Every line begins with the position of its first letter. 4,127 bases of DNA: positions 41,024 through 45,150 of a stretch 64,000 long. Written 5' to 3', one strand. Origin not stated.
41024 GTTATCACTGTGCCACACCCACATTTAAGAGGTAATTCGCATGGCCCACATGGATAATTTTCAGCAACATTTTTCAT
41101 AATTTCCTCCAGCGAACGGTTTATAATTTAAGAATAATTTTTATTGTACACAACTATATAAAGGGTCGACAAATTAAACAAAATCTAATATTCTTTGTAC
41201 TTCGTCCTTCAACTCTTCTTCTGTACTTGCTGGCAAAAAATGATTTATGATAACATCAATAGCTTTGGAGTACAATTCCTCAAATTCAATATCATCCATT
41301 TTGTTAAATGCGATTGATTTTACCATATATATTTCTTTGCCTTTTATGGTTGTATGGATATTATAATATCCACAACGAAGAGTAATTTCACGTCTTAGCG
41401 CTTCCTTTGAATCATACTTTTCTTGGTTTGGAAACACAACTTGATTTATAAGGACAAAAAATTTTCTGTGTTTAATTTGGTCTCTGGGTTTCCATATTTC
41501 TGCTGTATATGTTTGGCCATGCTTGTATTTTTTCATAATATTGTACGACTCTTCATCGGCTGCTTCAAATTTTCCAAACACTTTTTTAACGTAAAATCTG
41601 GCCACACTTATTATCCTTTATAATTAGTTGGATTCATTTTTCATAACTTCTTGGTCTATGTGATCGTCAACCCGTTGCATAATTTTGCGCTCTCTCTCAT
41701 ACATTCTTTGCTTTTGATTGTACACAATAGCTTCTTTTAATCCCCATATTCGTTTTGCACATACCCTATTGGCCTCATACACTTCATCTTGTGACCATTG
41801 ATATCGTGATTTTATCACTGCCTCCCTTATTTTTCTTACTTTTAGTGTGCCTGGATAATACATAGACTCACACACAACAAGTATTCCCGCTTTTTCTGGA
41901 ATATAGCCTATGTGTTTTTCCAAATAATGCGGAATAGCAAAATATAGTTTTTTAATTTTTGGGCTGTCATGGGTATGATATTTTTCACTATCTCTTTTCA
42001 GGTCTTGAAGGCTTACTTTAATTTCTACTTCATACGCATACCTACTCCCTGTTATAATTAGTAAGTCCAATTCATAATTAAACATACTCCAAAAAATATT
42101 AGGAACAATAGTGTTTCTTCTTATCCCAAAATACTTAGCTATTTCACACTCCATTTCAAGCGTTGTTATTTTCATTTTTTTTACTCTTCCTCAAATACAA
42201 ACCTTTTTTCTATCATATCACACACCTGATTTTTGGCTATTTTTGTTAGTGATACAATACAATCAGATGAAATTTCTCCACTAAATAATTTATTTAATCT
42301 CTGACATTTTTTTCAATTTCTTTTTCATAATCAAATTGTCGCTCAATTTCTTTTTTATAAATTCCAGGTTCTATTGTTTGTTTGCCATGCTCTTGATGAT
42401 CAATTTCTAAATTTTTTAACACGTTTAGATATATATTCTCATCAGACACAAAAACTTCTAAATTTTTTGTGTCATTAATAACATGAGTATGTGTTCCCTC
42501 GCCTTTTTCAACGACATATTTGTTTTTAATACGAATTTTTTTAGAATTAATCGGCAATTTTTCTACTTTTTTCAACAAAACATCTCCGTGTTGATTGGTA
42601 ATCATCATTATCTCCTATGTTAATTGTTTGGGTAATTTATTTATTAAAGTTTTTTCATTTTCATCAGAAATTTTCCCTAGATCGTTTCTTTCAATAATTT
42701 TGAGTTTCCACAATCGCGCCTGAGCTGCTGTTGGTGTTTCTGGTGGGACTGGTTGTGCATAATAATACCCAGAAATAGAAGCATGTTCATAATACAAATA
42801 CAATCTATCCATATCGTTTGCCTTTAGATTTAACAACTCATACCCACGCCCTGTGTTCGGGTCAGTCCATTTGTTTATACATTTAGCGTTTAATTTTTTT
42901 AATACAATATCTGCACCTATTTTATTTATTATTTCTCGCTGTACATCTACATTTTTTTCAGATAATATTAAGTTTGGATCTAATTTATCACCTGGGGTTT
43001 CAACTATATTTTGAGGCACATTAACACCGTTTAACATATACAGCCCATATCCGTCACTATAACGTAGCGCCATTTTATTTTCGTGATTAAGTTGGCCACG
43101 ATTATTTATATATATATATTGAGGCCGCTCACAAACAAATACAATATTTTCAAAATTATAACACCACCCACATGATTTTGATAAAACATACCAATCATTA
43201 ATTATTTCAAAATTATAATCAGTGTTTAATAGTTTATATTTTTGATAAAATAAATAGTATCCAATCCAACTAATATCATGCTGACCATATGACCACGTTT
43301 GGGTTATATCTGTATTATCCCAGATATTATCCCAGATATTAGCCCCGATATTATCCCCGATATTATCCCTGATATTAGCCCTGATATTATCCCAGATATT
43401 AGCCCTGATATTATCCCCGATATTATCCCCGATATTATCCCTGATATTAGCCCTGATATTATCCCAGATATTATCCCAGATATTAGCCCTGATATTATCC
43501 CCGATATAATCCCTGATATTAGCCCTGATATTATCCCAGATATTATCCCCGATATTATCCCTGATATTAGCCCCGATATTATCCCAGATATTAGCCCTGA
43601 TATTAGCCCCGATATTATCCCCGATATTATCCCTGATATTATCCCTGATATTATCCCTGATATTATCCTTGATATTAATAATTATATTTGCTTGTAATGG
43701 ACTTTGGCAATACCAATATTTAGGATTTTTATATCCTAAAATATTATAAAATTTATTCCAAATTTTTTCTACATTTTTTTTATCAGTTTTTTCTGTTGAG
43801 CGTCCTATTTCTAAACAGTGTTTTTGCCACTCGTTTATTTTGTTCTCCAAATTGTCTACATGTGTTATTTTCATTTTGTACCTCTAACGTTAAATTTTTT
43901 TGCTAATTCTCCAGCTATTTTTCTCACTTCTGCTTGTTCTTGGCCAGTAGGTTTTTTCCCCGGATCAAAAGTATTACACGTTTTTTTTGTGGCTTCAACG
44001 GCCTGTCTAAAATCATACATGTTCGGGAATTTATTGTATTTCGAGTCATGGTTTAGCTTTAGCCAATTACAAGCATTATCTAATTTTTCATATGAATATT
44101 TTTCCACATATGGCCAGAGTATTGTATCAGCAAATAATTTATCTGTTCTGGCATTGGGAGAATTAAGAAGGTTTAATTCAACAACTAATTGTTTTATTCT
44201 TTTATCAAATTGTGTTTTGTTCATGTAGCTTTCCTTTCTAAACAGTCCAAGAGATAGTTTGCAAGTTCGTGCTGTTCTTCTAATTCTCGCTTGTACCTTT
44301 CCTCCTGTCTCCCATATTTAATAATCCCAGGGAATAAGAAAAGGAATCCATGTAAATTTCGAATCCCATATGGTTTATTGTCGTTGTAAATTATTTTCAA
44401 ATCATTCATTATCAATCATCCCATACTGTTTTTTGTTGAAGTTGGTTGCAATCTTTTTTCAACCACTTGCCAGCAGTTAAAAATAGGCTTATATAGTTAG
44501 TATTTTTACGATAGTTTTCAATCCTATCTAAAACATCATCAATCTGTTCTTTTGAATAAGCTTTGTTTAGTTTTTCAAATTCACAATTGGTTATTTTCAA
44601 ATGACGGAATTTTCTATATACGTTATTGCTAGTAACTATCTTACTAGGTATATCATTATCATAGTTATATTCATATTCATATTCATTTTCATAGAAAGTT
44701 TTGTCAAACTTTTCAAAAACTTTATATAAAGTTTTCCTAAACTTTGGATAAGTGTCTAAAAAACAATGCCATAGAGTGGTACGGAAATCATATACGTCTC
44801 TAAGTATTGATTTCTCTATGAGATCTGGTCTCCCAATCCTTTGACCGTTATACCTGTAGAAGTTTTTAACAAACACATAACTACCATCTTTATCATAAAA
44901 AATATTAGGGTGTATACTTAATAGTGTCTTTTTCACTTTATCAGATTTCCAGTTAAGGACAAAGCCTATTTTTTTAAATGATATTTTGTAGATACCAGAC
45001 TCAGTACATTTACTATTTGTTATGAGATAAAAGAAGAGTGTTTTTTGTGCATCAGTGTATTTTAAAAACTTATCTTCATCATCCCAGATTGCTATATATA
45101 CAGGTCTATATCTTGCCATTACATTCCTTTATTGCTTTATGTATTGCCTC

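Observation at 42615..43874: About 30 copies of a strict 12-bp / 4-residue tandem repeat ([W/G/R][D/A]NI) inside a 419-aa early protein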

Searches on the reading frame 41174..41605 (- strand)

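Call 18: search_protein_families(library=phrogs, proteins=[window:41174-41605:-], max_evalue=0.001)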
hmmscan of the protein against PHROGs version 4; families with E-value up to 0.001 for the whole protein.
window:41174-41605:- (143 aa): 1 family
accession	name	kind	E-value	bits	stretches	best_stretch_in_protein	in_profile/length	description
phrog_319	-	DNA, RNA and nucleotide metabolism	2.8e-30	106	1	6-142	7-157/159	NinB/ Orf homologous recombination mediator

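Call 19: search_protein_families(library=pfam, proteins=[window:41174-41605:-], max_evalue=0.001)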
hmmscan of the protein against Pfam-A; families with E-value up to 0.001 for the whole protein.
window:41174-41605:- (143 aa): 1 family
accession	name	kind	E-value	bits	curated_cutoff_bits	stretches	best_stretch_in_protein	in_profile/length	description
PF07105.16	DUF1367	-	8.2e-18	65.3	25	1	63-142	117-198/198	Protein of unknown function (DUF1367)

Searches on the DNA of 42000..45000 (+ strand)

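Call 7: search_dna_similar(query=window:42000-45000:+, collection=phages, mode=near, max_rows=20)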
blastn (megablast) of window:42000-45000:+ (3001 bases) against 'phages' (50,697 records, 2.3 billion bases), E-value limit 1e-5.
No match.

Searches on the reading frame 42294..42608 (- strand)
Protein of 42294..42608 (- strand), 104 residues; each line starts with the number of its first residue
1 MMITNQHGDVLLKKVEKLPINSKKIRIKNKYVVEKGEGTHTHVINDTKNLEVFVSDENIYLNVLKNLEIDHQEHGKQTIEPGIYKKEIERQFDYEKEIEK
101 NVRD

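Call 18: search_protein_families(library=phrogs, proteins=[window:42294-42608:-], max_evalue=0.001)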
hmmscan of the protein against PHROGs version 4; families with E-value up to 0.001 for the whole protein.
window:42294-42608:- (104 aa): 1 family
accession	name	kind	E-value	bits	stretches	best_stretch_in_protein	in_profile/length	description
phrog_27831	-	unknown function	8e-07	30.2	1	6-95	12-115/124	-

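Call 19: search_protein_families(library=pfam, proteins=[window:42294-42608:-], max_evalue=0.001)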
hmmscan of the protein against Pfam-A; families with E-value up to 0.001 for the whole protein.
window:42294-42608:- (104 aa): 0 families

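Call 38: search_protein_families(library=padloc, proteins=[window:42294-42608:-], max_evalue=0.01)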
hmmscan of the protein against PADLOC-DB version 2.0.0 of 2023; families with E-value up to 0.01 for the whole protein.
window:42294-42608:- (104 aa): 0 families

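Call 72: find_homologous_proteins(query=window:42294-42608:-, max_evalue=0.001)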
Query window:42294-42608:- (104 aa): 10 proteins with E <= 0.001 among 25 candidates.
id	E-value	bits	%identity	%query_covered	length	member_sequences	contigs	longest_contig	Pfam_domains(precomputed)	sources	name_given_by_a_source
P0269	2.1e-59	216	100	100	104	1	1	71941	-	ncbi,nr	ncbi:MAG: hypothetical protein GY853_13955 [PVC group bacterium]|nr:hypothetical protein [PVC group 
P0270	1.0e-42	162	76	99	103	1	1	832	-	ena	-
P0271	4.4e-35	138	63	98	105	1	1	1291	-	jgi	jgi:hypothetical protein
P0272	2.9e-33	132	57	98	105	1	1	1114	-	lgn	-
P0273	3.8e-33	132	59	98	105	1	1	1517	-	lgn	-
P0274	4.3e-33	131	61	98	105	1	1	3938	-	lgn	-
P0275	2.8e-30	122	56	98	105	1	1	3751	-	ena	-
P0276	3.0e-30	122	61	95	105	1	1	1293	-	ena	-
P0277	2.3e-22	97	47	98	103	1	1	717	-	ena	-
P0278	8.7e-21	92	45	98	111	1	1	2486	-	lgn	-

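Call 73: find_encoding_contigs(protein=P0269, flank=4000, max_places=2)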
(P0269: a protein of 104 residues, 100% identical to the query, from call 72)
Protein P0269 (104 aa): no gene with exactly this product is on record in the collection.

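Call 74: find_encoding_contigs(protein=P0274, flank=4000, max_places=2)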
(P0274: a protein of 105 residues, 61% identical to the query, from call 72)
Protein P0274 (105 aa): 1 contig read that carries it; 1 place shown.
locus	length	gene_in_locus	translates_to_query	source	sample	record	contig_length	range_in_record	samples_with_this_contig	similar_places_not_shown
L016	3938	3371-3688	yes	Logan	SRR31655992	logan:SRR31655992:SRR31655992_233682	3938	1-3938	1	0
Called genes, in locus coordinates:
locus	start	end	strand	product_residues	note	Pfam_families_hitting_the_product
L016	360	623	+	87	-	-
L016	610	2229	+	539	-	PF02195:ParB_N, PF17762:HTH_ParB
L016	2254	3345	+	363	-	PF01555:N6_N4_Mtase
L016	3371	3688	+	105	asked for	-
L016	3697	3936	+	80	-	?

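Call 75: find_encoding_contigs(protein=P0275, flank=4000, max_places=2)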
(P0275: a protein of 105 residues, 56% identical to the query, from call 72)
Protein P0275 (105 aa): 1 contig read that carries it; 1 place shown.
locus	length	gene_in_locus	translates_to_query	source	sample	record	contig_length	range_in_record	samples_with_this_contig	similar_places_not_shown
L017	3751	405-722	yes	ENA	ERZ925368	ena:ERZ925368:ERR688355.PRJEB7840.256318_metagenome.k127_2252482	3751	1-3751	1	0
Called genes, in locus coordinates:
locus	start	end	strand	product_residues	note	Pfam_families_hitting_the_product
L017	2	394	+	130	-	?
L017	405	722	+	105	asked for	-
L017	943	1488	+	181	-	-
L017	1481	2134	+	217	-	PF20081:DUF6475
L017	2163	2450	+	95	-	-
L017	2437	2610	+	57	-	-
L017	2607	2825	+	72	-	-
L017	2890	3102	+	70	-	-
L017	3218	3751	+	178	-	?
